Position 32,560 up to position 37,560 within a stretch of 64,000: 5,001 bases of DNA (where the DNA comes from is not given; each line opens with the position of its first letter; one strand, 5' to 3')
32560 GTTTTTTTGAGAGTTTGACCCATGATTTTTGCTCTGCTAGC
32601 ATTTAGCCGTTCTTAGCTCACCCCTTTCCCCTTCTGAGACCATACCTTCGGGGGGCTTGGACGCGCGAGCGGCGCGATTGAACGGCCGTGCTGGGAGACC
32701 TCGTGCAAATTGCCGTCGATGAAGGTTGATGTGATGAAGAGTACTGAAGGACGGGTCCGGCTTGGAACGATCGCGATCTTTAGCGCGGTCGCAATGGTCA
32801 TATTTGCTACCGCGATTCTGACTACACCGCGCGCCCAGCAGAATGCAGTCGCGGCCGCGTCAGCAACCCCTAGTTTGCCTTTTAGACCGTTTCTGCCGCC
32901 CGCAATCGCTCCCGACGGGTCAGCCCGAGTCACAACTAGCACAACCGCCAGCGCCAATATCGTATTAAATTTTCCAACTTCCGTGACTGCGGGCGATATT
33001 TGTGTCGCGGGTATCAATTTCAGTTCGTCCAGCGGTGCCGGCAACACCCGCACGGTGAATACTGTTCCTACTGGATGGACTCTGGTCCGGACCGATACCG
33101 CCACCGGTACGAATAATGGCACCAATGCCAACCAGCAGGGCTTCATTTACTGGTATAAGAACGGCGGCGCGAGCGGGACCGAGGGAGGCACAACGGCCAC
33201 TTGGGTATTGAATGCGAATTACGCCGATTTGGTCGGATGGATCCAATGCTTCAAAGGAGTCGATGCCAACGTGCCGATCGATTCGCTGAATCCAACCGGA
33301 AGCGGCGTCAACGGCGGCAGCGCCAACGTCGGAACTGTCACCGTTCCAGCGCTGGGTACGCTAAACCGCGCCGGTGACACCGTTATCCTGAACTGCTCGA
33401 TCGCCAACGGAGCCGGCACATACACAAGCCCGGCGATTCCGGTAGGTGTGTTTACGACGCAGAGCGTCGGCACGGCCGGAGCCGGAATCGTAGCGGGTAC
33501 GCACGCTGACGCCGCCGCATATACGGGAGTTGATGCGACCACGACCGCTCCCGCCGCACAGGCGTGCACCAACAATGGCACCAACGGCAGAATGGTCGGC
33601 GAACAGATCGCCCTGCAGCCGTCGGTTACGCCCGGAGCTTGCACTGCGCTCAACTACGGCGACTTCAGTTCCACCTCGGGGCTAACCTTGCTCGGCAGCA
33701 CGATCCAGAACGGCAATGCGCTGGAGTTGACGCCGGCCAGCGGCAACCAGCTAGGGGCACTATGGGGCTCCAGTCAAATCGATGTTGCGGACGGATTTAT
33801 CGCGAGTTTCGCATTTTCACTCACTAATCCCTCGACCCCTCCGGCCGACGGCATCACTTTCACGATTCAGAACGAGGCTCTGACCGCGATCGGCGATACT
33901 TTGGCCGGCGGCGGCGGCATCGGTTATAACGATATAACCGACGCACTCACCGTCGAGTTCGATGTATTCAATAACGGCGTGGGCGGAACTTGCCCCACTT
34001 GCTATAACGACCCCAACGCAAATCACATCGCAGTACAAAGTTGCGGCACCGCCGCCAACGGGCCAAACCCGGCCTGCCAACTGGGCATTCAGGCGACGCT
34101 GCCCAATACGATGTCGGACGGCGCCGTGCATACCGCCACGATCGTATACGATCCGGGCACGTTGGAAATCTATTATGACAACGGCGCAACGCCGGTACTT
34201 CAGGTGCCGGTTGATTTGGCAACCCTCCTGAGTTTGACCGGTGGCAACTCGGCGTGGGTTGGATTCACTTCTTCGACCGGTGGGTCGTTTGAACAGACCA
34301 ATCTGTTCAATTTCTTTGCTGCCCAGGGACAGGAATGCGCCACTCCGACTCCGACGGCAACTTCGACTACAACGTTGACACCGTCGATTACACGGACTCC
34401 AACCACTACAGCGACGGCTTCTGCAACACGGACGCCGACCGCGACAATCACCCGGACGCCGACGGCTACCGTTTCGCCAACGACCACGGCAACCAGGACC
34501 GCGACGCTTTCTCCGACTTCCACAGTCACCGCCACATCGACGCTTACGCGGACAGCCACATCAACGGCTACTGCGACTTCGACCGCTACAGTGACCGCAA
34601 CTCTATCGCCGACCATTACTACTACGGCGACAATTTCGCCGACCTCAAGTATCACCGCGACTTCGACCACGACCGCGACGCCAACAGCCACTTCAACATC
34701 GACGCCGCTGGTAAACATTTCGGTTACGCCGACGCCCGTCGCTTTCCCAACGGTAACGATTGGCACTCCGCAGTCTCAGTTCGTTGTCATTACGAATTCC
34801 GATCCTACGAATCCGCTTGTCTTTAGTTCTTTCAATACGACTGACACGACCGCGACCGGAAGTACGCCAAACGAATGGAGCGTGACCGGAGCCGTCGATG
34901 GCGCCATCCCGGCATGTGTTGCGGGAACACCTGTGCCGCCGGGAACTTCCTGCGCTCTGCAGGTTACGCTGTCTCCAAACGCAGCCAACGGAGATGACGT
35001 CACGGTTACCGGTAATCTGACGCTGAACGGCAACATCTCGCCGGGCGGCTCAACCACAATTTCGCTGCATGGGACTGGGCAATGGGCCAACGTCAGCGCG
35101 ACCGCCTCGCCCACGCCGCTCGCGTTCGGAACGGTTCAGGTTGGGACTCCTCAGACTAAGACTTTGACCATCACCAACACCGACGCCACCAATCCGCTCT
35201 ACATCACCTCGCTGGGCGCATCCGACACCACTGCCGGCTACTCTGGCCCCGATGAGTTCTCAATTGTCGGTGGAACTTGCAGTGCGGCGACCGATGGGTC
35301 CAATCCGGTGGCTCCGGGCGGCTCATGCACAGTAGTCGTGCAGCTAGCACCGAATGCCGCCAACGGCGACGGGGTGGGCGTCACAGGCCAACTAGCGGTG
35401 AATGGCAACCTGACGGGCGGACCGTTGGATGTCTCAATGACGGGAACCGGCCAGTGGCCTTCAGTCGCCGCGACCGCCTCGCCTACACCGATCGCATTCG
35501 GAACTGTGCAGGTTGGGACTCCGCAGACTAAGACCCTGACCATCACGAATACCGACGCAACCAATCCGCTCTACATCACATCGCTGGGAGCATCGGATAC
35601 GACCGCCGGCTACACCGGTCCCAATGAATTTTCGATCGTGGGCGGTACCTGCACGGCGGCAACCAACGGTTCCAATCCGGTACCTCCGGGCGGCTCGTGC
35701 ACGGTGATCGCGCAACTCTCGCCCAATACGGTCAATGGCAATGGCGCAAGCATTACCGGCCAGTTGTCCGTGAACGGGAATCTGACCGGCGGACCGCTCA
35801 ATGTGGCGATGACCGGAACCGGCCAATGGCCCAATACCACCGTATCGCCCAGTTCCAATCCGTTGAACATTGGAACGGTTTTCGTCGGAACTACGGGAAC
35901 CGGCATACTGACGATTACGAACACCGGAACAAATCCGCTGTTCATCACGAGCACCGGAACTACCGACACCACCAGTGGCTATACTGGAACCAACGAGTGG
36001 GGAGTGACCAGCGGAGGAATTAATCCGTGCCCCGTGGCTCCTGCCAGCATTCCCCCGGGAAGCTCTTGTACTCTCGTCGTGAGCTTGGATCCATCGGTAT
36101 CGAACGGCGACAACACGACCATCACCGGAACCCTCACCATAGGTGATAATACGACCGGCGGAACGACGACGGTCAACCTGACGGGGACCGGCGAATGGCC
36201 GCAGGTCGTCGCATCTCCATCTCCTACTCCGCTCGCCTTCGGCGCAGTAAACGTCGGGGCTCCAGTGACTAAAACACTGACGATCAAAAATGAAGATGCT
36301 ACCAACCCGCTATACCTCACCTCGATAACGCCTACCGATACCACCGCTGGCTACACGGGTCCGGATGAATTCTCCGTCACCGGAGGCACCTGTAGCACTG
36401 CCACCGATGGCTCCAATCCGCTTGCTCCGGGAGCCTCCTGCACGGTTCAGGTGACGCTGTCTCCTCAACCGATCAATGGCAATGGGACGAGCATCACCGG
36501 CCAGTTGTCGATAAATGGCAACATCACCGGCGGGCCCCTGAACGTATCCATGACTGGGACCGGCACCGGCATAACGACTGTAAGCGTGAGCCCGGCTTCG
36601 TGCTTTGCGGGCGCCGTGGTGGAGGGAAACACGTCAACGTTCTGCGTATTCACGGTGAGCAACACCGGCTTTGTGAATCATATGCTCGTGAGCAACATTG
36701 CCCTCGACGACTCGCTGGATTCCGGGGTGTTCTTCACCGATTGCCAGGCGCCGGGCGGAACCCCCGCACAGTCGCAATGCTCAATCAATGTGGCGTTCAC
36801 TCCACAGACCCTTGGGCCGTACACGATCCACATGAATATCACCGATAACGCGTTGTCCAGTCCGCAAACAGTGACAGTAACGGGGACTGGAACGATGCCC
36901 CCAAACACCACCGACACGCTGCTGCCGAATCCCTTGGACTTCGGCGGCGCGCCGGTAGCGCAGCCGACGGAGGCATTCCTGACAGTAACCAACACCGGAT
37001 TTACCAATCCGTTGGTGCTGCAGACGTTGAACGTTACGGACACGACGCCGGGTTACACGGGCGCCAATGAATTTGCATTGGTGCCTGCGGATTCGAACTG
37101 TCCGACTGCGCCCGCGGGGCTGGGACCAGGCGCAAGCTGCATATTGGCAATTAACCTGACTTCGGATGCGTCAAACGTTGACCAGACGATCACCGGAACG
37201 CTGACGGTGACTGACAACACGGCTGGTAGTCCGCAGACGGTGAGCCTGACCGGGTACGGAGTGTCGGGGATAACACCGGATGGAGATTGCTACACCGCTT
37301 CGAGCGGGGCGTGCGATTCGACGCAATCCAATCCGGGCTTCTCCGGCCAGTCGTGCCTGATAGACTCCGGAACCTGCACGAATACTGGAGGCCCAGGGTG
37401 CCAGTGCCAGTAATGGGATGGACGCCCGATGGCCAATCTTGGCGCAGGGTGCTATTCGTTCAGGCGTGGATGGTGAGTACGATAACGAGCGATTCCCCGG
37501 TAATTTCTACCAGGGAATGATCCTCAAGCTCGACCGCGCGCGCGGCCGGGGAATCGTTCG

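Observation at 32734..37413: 1558-aa lectin-headed surface protein with seven near-identical Ig-like repeats and a Cys-rich tail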

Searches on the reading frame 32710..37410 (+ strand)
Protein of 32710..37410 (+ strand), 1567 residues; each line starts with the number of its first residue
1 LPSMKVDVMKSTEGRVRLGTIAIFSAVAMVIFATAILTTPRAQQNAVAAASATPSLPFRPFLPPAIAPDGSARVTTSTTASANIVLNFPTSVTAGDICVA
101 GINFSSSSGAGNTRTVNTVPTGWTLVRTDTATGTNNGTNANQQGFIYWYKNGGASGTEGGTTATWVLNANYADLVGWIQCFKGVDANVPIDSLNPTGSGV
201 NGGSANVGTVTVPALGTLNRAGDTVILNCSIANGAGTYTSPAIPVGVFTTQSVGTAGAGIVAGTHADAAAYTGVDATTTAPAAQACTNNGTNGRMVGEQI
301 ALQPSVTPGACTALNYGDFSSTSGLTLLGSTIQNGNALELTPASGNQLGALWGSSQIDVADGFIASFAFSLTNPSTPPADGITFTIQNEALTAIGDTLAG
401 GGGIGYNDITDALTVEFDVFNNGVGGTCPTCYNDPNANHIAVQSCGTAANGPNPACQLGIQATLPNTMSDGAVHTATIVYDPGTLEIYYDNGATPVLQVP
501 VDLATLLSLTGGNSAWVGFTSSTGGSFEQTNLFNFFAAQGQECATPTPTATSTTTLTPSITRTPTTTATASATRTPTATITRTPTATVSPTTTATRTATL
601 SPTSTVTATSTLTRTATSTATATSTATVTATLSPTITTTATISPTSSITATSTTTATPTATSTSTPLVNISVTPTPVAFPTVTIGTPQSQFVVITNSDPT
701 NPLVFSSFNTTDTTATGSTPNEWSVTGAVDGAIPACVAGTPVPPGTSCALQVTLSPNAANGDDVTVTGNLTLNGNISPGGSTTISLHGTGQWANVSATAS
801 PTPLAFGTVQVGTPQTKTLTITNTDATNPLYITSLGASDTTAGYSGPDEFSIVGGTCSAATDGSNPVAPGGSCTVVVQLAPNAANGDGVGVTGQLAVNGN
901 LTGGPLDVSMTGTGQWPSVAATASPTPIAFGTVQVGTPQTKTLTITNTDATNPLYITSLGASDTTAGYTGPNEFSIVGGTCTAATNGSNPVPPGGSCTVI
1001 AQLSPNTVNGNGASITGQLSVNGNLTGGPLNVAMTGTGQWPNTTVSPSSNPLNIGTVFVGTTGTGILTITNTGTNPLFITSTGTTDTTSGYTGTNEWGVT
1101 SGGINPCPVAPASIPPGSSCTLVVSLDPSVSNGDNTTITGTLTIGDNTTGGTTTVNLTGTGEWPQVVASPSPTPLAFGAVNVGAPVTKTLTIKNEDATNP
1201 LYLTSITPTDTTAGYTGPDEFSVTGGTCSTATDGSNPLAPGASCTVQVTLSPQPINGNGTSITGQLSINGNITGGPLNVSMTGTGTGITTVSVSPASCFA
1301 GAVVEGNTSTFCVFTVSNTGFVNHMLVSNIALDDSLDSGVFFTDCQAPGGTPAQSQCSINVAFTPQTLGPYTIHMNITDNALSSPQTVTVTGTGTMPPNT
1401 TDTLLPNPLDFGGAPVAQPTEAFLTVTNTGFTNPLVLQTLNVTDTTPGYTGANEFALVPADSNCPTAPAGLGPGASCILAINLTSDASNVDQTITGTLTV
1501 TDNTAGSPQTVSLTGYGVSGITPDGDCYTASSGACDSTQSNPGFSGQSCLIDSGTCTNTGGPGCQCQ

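Call 3: search_protein_families(library=pfam, proteins=[window:32734-37410:+], max_evalue=1)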
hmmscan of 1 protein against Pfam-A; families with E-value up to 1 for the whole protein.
window:32734-37410:+ (1559 aa): 11 families
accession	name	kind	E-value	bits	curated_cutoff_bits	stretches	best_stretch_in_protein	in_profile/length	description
PF22073.2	Cep192_D4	-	1.5e-27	96.4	35.5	4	1165-1249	9-85/112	Cep192 domain 4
PF18483.9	Lectin_L-type_dom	-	4.5e-27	95.7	78.3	1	319-522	12-209/215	Legume lectin beta-barrel domain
PF12371.14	TMEM131_like_N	-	3.2e-24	85.4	28.8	5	792-830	4-42/84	Transmembrane protein 131-like N-terminal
PF15780.11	ASH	-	2e-20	73.2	27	4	791-837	9-54/98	Abnormal spindle-like microcephaly-assoc'd, ASPM-SPD-2-Hydin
PF22544.2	HYDIN_VesB_CFA65-like_Ig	-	9.2e-20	71.2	25.5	5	1041-1149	7-97/100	HYDIN/CFA65/VesB-like, Ig-like domain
PF07610.17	DUF1573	-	6.7e-16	58.6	26.1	0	1044-1151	8-96/98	Protein of unknown function (DUF1573)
PF24507.1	Ig_CFAP65_4th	-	0.0003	21.6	27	1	1339-1386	30-76/76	CFAP65, fourth Ig-like domain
PF11322.13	DUF3124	-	0.0021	18.7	27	0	932-952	24-44/123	Protein of unknown function (DUF3124)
PF03388.20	Lectin_leg-like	-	0.016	15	24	1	320-529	27-225/230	Legume-like lectin family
PF21310.3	OCRL-like_ASH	-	0.049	14.2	27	0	918-943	4-29/109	Inositol polyphosphate 5-phosphatase OCRL-like, ASH domain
PF14443.11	DBC1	-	0.84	10.1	27.2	0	840-859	17-36/122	DBC1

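Call 4: search_protein_families(library=ncbifam, proteins=[window:32734-37410:+], max_evalue=1)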
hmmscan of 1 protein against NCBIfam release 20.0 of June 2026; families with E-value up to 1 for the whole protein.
window:32734-37410:+ (1559 aa): 1 family
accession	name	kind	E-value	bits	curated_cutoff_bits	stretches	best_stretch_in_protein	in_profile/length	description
NF012200.0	choice_anch_D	domain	5.2e-41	139.5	45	7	775-877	2-93/108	choice-of-anchor D domain-containing protein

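Call 12: find_encoding_contigs(protein=window:32734-37410:+, flank=10000, max_places=6)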
Protein window:32734-37410:+ (1559 aa): no gene with exactly this product is on record in the collection.

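Call 13: find_encoding_contigs(protein=window:32710-37410:+, flank=10000, max_places=6)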
Protein window:32710-37410:+ (1567 aa): no gene with exactly this product is on record in the collection.

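Call 65: list_cluster_members(proteins=[window:32734-37410:+, P0026, P0028, P0063, P0065, P0066, P0069, P0076, P0021])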
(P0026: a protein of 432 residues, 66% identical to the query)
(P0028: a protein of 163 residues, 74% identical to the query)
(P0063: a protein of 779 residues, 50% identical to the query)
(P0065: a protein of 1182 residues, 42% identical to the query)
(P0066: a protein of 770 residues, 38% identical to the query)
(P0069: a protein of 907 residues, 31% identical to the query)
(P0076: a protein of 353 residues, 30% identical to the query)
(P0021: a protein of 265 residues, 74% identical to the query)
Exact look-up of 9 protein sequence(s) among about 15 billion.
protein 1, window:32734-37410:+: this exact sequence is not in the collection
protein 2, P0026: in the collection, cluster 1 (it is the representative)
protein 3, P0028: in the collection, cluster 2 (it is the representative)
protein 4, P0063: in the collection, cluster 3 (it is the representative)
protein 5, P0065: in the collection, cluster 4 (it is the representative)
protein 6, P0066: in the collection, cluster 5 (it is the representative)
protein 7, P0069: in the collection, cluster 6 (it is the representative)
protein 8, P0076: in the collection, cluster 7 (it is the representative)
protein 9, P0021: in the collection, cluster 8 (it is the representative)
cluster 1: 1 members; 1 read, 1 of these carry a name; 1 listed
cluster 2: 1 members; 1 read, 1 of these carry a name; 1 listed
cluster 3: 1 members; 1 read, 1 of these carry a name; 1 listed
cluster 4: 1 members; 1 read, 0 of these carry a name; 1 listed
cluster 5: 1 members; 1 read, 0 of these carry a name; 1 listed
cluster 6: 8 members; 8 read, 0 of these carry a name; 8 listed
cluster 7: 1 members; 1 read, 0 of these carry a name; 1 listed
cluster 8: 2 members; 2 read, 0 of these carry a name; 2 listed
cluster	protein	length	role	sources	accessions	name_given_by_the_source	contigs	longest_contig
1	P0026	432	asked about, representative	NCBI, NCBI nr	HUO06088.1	MAG TPA: PQQ-binding-like beta-propeller repeat protein, partial [Candidatus Binataceae ... | PQQ-binding-like beta-propeller repeat protein [Candidatus Binataceae bacterium]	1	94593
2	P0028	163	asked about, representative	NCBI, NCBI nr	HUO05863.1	MAG TPA: hypothetical protein VMU16_11770, partial [Candidatus Binataceae bacterium] | hypothetical protein [Candidatus Binataceae bacterium]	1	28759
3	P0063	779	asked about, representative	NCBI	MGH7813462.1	MAG: choice-of-anchor D domain-containing protein, partial [Candidatus Binataceae ...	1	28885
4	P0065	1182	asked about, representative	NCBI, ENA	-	-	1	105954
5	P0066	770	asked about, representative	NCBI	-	-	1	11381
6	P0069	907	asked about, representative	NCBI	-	-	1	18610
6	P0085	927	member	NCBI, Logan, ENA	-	-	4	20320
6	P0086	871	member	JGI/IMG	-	-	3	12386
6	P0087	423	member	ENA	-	-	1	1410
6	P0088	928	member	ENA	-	-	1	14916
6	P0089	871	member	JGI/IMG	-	-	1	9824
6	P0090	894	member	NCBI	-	-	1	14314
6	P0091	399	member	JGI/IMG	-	-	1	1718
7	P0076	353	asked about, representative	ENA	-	-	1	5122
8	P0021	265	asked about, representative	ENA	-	-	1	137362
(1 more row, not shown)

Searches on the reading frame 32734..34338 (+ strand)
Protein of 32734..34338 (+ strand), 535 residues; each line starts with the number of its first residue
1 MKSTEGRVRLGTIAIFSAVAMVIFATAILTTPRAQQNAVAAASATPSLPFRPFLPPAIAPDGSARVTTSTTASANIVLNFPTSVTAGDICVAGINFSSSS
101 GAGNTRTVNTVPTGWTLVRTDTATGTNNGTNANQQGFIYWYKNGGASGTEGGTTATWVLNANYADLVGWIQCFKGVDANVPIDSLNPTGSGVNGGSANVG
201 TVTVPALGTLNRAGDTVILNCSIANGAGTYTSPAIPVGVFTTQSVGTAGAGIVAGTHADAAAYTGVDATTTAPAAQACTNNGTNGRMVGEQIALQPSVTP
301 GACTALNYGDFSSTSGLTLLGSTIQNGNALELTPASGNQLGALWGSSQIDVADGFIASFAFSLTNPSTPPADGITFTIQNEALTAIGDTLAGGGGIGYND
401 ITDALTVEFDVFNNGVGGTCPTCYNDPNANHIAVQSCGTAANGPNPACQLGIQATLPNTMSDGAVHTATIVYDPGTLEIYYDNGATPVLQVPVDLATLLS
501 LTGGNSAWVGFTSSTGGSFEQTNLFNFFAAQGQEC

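Call 8: find_homologous_proteins(query=window:32734-34338:+)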
Query seq(535 aa) (535 aa): 10 proteins with E <= 0.001 among 8000 candidates.
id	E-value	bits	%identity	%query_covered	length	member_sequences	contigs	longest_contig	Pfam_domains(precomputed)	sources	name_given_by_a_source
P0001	2.5e-35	140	40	41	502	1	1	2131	PF18483.9,PF03388.21,PF00139.27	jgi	jgi:hypothetical protein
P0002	1.0e-32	132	44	41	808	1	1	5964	PF22073.3,PF15780.12,PF07610.18,PF18483.9,PF00139.27,PF22544.3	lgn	-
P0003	5.6e-32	129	39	46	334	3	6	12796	PF18483.9,PF03388.21,PF00139.27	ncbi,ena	-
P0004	2.2e-31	127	46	41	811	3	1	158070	PF07610.18,PF00139.27,PF22544.3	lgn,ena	-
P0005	1.7e-29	121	39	41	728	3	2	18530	PF18483.9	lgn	-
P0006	6.1e-28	116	42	43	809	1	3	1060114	PF05345.19,PF22544.3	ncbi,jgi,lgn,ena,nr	ncbi:MAG TPA: choice-of-anchor D domain-containing protein [Terriglobales bacterium]|nr:choice-of-an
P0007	1.6e-23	101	42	38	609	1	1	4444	PF18483.9,PF00139.27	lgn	-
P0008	1.9e-22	98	37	41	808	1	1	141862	PF18483.9,PF00139.27,PF22544.3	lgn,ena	-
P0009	2.0e-20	91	35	19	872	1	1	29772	PF18483.9,PF13287.13,PF03388.21,PF13290.14,PF00139.27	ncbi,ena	-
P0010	1.2e-12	65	32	40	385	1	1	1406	PF18483.9,PF00139.27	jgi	jgi:hypothetical protein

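Call 74: search_protein_families(library=pfam, proteins=[P0003], max_evalue=0.001)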
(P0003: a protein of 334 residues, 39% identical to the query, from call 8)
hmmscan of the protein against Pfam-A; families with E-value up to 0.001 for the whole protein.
P0003 (334 aa): 3 families
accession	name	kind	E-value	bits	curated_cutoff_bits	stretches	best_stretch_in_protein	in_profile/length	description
PF18483.9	Lectin_L-type_dom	-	8.7e-28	98.1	78.3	1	42-233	10-211/215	Legume lectin beta-barrel domain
PF00139.26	Lectin_legB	-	4e-26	92.5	26.3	1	29-241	2-237/250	Legume lectin domain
PF03388.20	Lectin_leg-like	-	1.6e-06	28.1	24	1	45-236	27-223/230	Legume-like lectin family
